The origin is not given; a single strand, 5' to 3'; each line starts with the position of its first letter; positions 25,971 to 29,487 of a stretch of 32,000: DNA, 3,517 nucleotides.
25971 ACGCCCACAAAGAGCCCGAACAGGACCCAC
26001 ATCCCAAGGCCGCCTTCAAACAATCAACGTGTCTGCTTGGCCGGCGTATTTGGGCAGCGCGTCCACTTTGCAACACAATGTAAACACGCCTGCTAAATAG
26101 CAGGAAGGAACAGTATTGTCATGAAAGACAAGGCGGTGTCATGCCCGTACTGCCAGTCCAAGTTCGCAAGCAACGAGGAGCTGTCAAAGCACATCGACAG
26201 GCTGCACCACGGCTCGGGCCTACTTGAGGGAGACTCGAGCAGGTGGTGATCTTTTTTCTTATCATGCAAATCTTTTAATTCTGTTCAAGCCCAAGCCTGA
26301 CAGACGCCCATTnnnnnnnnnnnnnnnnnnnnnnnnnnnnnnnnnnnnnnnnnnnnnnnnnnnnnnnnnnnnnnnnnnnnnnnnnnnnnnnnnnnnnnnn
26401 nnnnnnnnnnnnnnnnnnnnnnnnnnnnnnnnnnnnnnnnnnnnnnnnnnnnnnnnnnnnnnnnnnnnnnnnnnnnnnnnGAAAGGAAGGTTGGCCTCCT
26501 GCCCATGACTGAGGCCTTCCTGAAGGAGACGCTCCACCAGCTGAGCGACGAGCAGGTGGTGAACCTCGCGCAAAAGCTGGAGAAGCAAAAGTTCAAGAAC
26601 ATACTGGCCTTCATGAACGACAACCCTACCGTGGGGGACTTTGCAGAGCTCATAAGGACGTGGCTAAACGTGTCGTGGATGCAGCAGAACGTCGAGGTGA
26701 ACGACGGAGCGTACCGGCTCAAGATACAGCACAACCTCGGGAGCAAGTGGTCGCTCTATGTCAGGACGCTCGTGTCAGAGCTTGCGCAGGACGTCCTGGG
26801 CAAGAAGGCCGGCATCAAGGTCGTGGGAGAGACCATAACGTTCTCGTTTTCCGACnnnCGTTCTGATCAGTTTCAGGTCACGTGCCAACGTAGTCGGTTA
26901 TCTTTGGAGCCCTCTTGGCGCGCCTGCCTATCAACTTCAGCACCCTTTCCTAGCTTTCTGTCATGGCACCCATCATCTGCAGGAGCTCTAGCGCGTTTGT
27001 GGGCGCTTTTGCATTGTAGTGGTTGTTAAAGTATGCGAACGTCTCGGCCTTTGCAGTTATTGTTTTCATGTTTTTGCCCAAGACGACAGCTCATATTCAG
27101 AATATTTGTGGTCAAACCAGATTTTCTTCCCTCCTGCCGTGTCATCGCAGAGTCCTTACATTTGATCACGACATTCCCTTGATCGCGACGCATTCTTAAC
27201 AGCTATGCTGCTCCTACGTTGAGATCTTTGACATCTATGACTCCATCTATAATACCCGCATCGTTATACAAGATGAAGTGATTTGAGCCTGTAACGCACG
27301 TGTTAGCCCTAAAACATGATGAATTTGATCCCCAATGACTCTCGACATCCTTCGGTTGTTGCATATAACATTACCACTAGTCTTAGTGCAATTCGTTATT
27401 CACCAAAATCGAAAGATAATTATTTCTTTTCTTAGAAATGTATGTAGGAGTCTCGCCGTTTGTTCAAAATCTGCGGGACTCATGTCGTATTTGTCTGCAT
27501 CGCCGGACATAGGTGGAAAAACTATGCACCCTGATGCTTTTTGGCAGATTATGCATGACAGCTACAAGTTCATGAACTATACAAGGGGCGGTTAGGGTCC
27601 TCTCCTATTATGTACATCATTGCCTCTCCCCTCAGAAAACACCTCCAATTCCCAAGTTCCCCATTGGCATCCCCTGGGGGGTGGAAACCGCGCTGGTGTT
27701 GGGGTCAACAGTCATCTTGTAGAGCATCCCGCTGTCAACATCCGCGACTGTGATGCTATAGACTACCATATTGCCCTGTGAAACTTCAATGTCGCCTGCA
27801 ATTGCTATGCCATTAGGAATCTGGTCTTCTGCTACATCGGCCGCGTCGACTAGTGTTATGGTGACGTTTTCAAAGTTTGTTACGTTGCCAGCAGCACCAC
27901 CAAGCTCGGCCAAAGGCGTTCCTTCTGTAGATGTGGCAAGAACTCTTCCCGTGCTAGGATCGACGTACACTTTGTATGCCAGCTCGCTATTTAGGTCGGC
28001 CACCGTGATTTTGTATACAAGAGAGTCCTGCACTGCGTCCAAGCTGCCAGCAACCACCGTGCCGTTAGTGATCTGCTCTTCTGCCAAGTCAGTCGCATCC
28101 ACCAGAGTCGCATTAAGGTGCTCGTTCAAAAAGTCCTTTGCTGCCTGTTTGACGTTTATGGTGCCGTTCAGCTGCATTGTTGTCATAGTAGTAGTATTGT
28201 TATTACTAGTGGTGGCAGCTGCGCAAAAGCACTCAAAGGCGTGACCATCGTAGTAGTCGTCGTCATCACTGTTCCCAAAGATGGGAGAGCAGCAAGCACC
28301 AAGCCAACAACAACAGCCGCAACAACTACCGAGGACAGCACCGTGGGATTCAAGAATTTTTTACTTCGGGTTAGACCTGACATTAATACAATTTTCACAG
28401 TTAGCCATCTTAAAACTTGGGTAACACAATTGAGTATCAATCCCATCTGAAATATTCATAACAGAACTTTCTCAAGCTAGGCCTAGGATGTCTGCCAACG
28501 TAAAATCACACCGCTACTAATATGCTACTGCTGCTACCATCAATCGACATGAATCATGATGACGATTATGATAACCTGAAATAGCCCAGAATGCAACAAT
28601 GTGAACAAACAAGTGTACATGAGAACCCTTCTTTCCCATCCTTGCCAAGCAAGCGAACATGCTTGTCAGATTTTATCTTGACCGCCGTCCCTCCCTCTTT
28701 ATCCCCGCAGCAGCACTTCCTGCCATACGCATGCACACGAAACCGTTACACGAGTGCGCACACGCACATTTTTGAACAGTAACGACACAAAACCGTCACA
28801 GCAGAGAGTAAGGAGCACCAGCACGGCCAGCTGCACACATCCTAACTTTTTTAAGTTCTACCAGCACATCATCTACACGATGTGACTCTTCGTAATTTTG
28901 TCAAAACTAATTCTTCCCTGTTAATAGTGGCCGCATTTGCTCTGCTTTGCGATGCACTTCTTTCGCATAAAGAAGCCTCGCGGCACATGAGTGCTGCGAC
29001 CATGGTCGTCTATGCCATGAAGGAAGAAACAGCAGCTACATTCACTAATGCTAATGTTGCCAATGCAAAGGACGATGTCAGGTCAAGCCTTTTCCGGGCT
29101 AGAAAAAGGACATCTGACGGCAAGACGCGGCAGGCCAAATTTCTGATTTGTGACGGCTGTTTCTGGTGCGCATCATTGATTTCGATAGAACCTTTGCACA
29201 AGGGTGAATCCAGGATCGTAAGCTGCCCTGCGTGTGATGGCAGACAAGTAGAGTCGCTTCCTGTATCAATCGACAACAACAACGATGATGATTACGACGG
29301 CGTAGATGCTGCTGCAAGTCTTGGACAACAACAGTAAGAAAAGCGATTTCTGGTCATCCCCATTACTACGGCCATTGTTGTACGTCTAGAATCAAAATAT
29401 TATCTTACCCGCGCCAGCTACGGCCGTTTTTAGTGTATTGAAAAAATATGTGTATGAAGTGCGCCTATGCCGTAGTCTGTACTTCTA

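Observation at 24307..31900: Gene triad seen twice: C2H2 mini-protein, polytopic membrane protein, RHH-KWSLY protein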

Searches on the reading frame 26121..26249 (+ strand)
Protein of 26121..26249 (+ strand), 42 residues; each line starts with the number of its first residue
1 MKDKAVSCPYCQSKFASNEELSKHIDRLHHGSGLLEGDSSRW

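Call 4: search_protein_families(library=pfam, proteins=[window:26121-26249:+], max_evalue=1)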
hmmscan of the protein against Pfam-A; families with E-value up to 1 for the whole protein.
window:26121-26249:+ (42 aa): 14 families
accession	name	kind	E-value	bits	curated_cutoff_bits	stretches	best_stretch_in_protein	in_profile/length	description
PF05605.18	zf-Di19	-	0.00012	22.7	27.5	1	5-31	2-27/54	Drought induced 19 protein (Di19), zinc-binding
PF13894.12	zf-C2H2_4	-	0.00014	22.7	27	1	7-29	2-24/24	C2H2-type zinc finger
PF00096.32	zf-C2H2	-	0.00032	21.4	25.2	1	7-29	2-23/23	Zinc finger, C2H2 type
PF12756.13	zf-C2H2_2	-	0.0033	18.1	26.9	1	5-31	50-76/100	C2H2 type zinc-finger (2 copies)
PF16293.11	zf-C2H2_9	-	0.0045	17.3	29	1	8-27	4-23/59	C2H2 type zinc-finger (1 copy)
PF23320.1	Zn_SUZ12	-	0.0058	16.8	28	1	4-29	22-47/70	Polycomb protein SUZ12-like, Zn domain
PF23451.1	Zn_ribbon_PaaD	-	0.0075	16.3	27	1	2-17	11-26/53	PaaD zinc beta ribbon domain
PF19627.4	ADNP_N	-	0.0075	15.3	27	1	5-30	507-532/753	Activity-dependent neuroprotector homeobox protein N-terminal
PF15750.11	UBZ_FAAP20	-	0.063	13.5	25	1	6-18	2-14/35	Ubiquitin-binding zinc-finger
PF14369.11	Zn_ribbon_19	-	0.074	13.7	30.8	1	3-15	19-31/35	zinc-ribbon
PF10276.14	zf-CHCC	-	0.074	13.5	27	1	2-15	24-37/37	Zinc-finger domain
PF13465.12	zf-H2C2_2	-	0.082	13.8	40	1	6-17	15-26/26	Zinc-finger double domain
PF09986.15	DUF2225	-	0.096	12.8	21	1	2-23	2-23/214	Uncharacterized protein conserved in bacteria (DUF2225)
PF17003.11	Actin_micro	-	0.3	10.7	27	1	3-30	209-236/354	Putative actin-like family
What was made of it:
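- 26121..26249 (+): ZF1, a 42-aa single C2H2 zinc-finger protein with a conserved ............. tail. Pfam zf-C2H2 family matches at E 1e-4 to 3e-4, below cut-off (call 4).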

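Call 5: search_protein_families(library=ncbifam, proteins=[window:26121-26249:+], max_evalue=1)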
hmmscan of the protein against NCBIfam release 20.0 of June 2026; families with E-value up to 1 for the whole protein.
window:26121-26249:+ (42 aa): 2 families
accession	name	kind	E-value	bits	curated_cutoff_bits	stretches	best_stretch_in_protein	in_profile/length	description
NF041869.1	paae_haloarch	equivalog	0.059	13.6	100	1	3-14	15-26/56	1,2-phenylacetyl-CoA epoxidase subunit PaaE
NF045487.1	ASRP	equivalog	0.059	11.9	300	1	3-29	298-323/593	archaea-specific SMC-related protein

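Call 29: find_homologous_proteins(query=A2, max_evalue=0.01)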
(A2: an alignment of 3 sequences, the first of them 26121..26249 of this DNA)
Query A2 (3 sequences) (42 aa, profile of the alignment): 92 proteins with E <= 0.01 among 92 candidates.
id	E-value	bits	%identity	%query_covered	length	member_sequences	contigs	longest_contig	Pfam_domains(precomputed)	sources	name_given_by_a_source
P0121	1.5e-19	87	83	100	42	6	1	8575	-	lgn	-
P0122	5.4e-18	82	82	90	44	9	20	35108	-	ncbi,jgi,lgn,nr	ncbi:MAG TPA: hypothetical protein VFZ67_00650 [Nitrososphaera sp.]|jgi:hypothetical protein|nr:hypo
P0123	5.6e-18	82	82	90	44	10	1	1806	PF00096.33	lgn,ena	-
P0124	7.5e-18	82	78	98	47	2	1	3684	-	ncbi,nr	ncbi:MAG TPA: hypothetical protein VJ695_03455 [Nitrososphaera sp.]|nr:hypothetical protein [Nitroso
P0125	1.1e-17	81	76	98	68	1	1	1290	-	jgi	jgi:hypothetical protein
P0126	1.2e-17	81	73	98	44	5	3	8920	-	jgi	jgi:hypothetical protein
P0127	1.4e-17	81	86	100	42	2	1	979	-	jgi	jgi:uncharacterized CHY-type Zn-finger protein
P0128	2.1e-17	80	78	98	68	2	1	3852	-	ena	-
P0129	3.7e-17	79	82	90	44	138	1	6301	-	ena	-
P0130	7.8e-17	78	84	88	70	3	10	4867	-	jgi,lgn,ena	jgi:hypothetical protein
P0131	8.4e-17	78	76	98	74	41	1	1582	-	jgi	jgi:hypothetical protein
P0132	8.4e-17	78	78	95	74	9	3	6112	-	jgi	jgi:uncharacterized Zn-finger protein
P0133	8.7e-17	78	79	93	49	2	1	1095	-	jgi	jgi:hypothetical protein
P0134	9.2e-17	78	81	88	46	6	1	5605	-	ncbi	ncbi:MAG TPA: hypothetical protein VGE82_01900 [Nitrososphaera sp.]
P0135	1.2e-16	78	78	98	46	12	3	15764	-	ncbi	ncbi:MAG: hypothetical protein ACREAZ_02170 [Nitrososphaera sp.]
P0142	2.8e-16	77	82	90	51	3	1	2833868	-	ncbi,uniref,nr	ncbi:zinc finger C2H2 domain-containing protein [Candidatus Nitrososphaera gargensis Ga9.2]|uniref:Z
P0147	2.6e-15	74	73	88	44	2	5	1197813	-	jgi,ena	jgi:hypothetical protein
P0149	7.7e-15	72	76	88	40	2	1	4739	-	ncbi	ncbi:MAG: hypothetical protein QQN48_02240 [Nitrosopumilus sp.]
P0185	8.8e-11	59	62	100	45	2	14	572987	-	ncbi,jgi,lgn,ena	ncbi:MAG: hypothetical protein WBX81_17240 [Nitrososphaeraceae archaeon]|jgi:uncharacterized C2H2 Zn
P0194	4.0e-10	57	-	-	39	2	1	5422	-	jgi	-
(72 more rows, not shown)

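Call 34: find_encoding_contigs(protein=P0142, flank=3500, max_places=2)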
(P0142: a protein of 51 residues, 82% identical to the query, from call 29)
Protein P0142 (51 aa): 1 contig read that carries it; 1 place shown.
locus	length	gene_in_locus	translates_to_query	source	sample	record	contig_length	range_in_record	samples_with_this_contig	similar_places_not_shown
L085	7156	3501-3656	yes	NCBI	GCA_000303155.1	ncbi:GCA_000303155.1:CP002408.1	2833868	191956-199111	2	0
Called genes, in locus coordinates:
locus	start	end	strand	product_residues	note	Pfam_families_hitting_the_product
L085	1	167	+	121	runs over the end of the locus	-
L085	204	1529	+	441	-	PF02624:YcaO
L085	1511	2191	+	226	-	PF07812:TfuA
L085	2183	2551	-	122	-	PF00072:Response_reg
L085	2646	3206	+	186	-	PF01923:Cob_adeno_trans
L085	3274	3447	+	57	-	-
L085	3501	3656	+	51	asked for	-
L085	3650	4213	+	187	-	PF12917:YfbR-like, PF13023:HD_3, PF01966:HD (weak)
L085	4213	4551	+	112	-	-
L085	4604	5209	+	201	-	PF02525:Flavodoxin_2 (weak), PF03358:FMN_red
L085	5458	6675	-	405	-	-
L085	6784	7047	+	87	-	-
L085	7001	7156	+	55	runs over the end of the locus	-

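Call 35: find_encoding_contigs(protein=P0147, flank=3500, max_places=2)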
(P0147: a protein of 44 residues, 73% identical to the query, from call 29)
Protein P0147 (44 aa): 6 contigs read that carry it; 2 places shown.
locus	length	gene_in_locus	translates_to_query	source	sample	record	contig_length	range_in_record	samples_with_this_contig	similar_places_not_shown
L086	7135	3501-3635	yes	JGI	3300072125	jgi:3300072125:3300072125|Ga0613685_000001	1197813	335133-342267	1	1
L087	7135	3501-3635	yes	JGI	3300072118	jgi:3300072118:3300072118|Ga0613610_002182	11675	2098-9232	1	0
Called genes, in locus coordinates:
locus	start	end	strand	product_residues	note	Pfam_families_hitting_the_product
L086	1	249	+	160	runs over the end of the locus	-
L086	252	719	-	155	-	PF00903:Glyoxalase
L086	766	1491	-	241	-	PF14417:MEDS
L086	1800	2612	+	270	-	-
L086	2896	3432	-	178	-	PF01923:Cob_adeno_trans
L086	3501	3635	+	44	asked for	-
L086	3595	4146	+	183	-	PF12917:YfbR-like, PF13023:HD_3, PF01966:HD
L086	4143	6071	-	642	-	PF00512:HisKA, PF02518:HATPase_c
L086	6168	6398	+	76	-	-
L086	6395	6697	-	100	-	-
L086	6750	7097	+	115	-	-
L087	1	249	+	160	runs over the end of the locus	-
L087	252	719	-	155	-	PF00903:Glyoxalase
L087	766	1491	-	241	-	PF14417:MEDS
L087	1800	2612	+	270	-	-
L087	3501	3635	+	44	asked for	-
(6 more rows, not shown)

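Call 36: find_encoding_contigs(protein=P0185, flank=3500, max_places=2)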
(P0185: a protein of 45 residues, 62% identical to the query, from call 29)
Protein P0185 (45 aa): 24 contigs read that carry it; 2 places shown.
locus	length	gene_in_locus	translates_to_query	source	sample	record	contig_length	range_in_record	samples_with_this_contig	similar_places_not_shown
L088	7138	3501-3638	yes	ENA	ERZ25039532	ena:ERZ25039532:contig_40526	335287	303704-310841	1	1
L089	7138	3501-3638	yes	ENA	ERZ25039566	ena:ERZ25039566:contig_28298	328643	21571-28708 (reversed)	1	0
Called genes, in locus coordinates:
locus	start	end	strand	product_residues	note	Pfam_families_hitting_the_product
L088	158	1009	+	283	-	PF04402:SIMPL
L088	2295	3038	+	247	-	PF00106:adh_short, PF08659:KR, PF13561:adh_short_C2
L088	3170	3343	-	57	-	-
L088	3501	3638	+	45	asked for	-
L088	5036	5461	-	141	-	PF10604:Polyketide_cyc2, PF03364:Polyketide_cyc (weak)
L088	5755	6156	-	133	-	PF01243:PNPOx_N, PF12900:Pyridox_ox_2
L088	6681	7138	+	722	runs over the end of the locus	PF02359:CDC48_N, PF02933:CDC48_2, PF13191:AAA_16 (weak), PF00004:AAA, PF05496:RuvB_N, PF17862:AAA_lid_3, PF00004:AAA, PF17862:AAA_lid_3, +18 more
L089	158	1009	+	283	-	PF04402:SIMPL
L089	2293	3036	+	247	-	PF00106:adh_short, PF08659:KR, PF13561:adh_short_C2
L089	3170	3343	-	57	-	-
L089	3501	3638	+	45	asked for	-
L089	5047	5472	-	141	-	PF10604:Polyketide_cyc2, PF03364:Polyketide_cyc (weak)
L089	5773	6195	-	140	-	PF01243:PNPOx_N, PF12900:Pyridox_ox_2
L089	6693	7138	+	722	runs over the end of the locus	PF02359:CDC48_N, PF02933:CDC48_2, PF13191:AAA_16 (weak), PF00004:AAA, PF05496:RuvB_N, PF17862:AAA_lid_3, PF00004:AAA, PF17862:AAA_lid_3, +18 more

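Call 44: find_encoding_contigs(protein=P0194, flank=5000, max_places=3)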
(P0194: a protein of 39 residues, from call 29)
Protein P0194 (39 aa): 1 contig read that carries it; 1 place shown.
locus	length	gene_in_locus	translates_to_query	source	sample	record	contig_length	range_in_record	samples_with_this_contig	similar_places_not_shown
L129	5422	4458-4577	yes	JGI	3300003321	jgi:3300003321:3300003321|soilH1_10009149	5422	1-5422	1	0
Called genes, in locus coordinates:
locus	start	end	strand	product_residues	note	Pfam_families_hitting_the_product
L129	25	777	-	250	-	-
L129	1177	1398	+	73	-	-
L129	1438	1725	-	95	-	-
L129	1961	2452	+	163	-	PF10604:Polyketide_cyc2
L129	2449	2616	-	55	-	-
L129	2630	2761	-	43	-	-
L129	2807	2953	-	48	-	-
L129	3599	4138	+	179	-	PF13183:Fer4_8 (faint), PF12838:Fer4_7 (faint), PF14697:Fer4_21 (faint), PF12797:Fer4_2 (faint), PF00037:Fer4 (weak), PF12837:Fer4_6 (faint), PF13237:Fer4_10 (weak), PF13187:Fer4_9, +1 more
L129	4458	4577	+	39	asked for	-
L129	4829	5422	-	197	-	?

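Call 45: find_encoding_contigs(protein=P0149, flank=3500, max_places=2)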
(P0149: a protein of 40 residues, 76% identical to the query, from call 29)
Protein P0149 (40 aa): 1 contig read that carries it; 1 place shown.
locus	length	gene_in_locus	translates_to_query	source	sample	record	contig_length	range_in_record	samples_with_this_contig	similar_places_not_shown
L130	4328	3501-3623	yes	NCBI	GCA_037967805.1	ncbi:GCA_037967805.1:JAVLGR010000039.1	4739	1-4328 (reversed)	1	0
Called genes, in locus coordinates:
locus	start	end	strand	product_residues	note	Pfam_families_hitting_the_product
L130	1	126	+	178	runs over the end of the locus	PF00211:Guanylate_cyc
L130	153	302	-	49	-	-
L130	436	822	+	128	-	-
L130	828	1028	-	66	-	-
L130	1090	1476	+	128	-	-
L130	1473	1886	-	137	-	PF00903:Glyoxalase, PF12681:Glyoxalase_2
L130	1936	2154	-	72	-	PF01037:AsnC_trans_reg (weak)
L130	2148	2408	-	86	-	-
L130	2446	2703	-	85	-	-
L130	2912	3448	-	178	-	PF01923:Cob_adeno_trans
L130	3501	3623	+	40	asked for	-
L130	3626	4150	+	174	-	PF12917:YfbR-like, PF13023:HD_3, PF01966:HD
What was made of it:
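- ZF1-family genes elsewhere sit next to an HD hydrolase or an SDR (calls 34-36, 45).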

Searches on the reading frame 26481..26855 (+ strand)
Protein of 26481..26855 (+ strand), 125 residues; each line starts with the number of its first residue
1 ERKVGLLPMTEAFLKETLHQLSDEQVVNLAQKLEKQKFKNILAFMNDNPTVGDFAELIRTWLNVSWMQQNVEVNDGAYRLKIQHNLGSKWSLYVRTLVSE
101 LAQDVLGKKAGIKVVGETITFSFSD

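Call 59: predict_structure(alignment_id=A5)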
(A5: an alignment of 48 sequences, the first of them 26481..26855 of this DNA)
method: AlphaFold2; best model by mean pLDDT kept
length: 125 residues; sequences in the alignment: 48
mean_pLDDT: 80.4   pTM: 0.75
mean pLDDT of the five models: 80.4, 80.3, 79.2, 77.5, 76.0
residues with pLDDT >= 90: 31; 70-90: 72; 50-70: 14; < 50: 8
segments of 3 or more residues with pLDDT < 50: 1-8
pLDDT, mean of each block of 10 residues (from residue 1): 41 82 90 72 70 85 79 83 89 91 87 92 86
secondary structure, 60 per line:
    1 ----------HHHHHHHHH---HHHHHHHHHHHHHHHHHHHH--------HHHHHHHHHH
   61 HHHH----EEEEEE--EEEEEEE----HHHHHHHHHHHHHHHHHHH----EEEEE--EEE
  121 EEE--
elements in order: H11-19 H23-42 H51-64 E69-74 E77-83 H88-106 E111-115 E118-123
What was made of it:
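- On NikR-type metal-sensing RHH regulators: The predicted topology is 3 helices followed by beta-beta-alpha-beta-beta (call 59).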

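Call 61: fold_search(model_id=the predicted structure, library=pdb)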
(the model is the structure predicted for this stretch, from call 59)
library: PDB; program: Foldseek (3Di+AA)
matches with E <= 10: 493; with E <= 0.001: 12
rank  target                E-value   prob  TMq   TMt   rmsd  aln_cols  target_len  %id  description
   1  9dd4_A                1.0e-04  1.00  0.57  0.58   6.7       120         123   11  Crystal Structure of Designed facilitated dissociation target LHD101An1: LHD101A with an N-terminal extension (released 2025-08-20)
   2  9dcz_D                2.5e-04  1.00  0.51  0.51   6.5       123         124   16  Designed allosteric facilitated dissociation switch AS1 in complex state TH with methylated lysines, crystal #1 (released 2025-08-20)
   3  9dd0_D                3.9e-04  1.00  0.56  0.58   9.1       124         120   10  Designed allosteric facilitated dissociation switch AS1 in complex state TH with methylated lysines, crystal #2 (released 2025-08-20)
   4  9dcx                  4.6e-04  1.00  0.51  0.28  11.2       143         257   12  Crystal Structure of designed allosteric facilitated dissociation switch AS1 (released 2025-08-20)
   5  9dd0_B                5.5e-04  1.00  0.54  0.55   6.3       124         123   12  Designed allosteric facilitated dissociation switch AS1 in complex state TH with methylated lysines, crystal #2 (released 2025-08-20)
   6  9dd1_C                6.2e-04  1.00  0.52  0.56   6.7       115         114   14  Designed allosteric facilitated dissociation switch AS1 in complex state THE with methylated lysines (released 2025-08-20)
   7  9dcz_A                6.2e-04  1.00  0.53  0.29  11.0       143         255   12  Designed allosteric facilitated dissociation switch AS1 in complex state TH with methylated lysines, crystal #1 (released 2025-08-20)
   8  9dd3_A                6.2e-04  1.00  0.52  0.28  11.0       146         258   14  Crystal Structure of Designed allosteric facilitated dissociation switch AS5 in complex state HE (released 2025-08-20)
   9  9dcz_B                6.6e-04  1.00  0.53  0.53   5.6       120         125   12  Designed allosteric facilitated dissociation switch AS1 in complex state TH with methylated lysines, crystal #1 (released 2025-08-20)
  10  9olq_N                7.4e-04  1.00  0.58  0.59   9.4       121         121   11  Designed allosteric facilitated dissociation switch AS1_K46L_E50W_K172W_E173Y in complex state THE (released 2025-08-20)
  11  9dd0_C                7.4e-04  1.00  0.52  0.29   7.4       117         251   14  Designed allosteric facilitated dissociation switch AS1 in complex state TH with methylated lysines, crystal #2 (released 2025-08-20)
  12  9dd2                  9.4e-04  1.00  0.50  0.27   7.5       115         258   13  Crystal Structure of Designed allosteric facilitated dissociation switch AS5 (released 2025-08-20)
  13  7mwr_B                1.1e-03  1.00  0.39  0.21  15.0       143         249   11  Structure of De Novo designed beta sheet heterodimer LHD101A53/B4 (released 2022-01-19)
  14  9dcy_A                1.3e-03  1.00  0.52  0.28  11.2       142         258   12  Crystal Structure of Designed allosteric facilitated dissociation switch AS1 in complex state HE (released 2025-08-20)
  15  9olq_A                1.7e-03  1.00  0.50  0.27  10.7       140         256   14  Designed allosteric facilitated dissociation switch AS1_K46L_E50W_K172W_E173Y in complex state THE (released 2025-08-20)
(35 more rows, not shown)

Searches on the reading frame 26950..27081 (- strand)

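Call 80: search_protein_families(library=pfam, proteins=[window:26950-27081:-], max_evalue=0.01)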
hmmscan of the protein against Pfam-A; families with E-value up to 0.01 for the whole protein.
window:26950-27081:- (43 aa): 1 family
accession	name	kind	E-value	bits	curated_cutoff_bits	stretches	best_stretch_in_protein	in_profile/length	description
PF01904.24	DUF72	-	0.00026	21.5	25.3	1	7-36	187-217/217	Protein of unknown function DUF72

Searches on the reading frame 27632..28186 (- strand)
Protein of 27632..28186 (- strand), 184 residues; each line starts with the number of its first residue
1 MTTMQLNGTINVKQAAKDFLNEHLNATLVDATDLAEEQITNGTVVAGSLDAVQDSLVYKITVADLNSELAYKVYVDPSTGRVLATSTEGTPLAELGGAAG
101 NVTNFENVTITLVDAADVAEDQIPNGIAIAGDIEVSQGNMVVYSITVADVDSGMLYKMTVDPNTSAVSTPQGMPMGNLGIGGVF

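Call 4: search_protein_families(library=pfam, proteins=[window:27632-28186:-], max_evalue=1)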
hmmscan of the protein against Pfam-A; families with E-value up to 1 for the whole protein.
window:27632-28186:- (184 aa): 4 families
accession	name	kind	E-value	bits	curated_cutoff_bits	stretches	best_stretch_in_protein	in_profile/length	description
PF03413.25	PepSY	-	3.7e-11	43.6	24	2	29-84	5-58/60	Peptidase propeptide and YPEB domain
PF04754.18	Transposase_31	-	0.0025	17.9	21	1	9-64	10-65/203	Putative transposase, YhgA-like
PF05031.18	NEAT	-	0.015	16.2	32.8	1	37-79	64-104/119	Iron Transport-associated domain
PF17519.7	DUF5444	-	0.11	13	25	1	1-31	1-30/62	Family of unknown function (DUF5444)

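Call 5: search_protein_families(library=ncbifam, proteins=[window:27632-28186:-], max_evalue=1)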
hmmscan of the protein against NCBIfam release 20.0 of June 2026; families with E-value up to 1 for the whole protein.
window:27632-28186:- (184 aa): 4 families
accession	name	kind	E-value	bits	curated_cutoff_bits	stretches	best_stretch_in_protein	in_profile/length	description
NF004088.0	PRK05590.1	equivalog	0.051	13.9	140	1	13-76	32-95/166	hypothetical protein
NF033706.1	Ni_bind_SCO4226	equivalog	0.068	13.2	125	1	118-168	14-62/82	SCO4226 family nickel-binding protein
NF040683.1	PorC_Meth_Thtga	equivalog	0.068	12.9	270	0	12-51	94-133/177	pyruvate synthase subunit PorC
TIGR01784.1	T_den_put_tspse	subfamily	0.081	12.7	52.1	1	13-62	13-61/273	Rpn family recombination-promoting nuclease/putative transposase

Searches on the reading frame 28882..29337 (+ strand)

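Call 4: search_protein_families(library=pfam, proteins=[window:28882-29337:+], max_evalue=1)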
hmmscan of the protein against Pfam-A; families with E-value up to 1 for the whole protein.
window:28882-29337:+ (151 aa): 1 family
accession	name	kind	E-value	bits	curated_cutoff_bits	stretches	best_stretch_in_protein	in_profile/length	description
PF25058.1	ARM_TT21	-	0.08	13.3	27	1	19-70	63-114/155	Tetratricopeptide repeat protein 21 ARM repeat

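Call 5: search_protein_families(library=ncbifam, proteins=[window:28882-29337:+], max_evalue=1)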
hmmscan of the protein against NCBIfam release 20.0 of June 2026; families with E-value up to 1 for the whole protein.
window:28882-29337:+ (151 aa): 1 family
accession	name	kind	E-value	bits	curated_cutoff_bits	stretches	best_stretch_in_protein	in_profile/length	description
NF009006.1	PRK12351.1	equivalog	0.048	12.1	550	1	27-71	169-212/376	bifunctional 2-methylcitrate synthase/citrate synthase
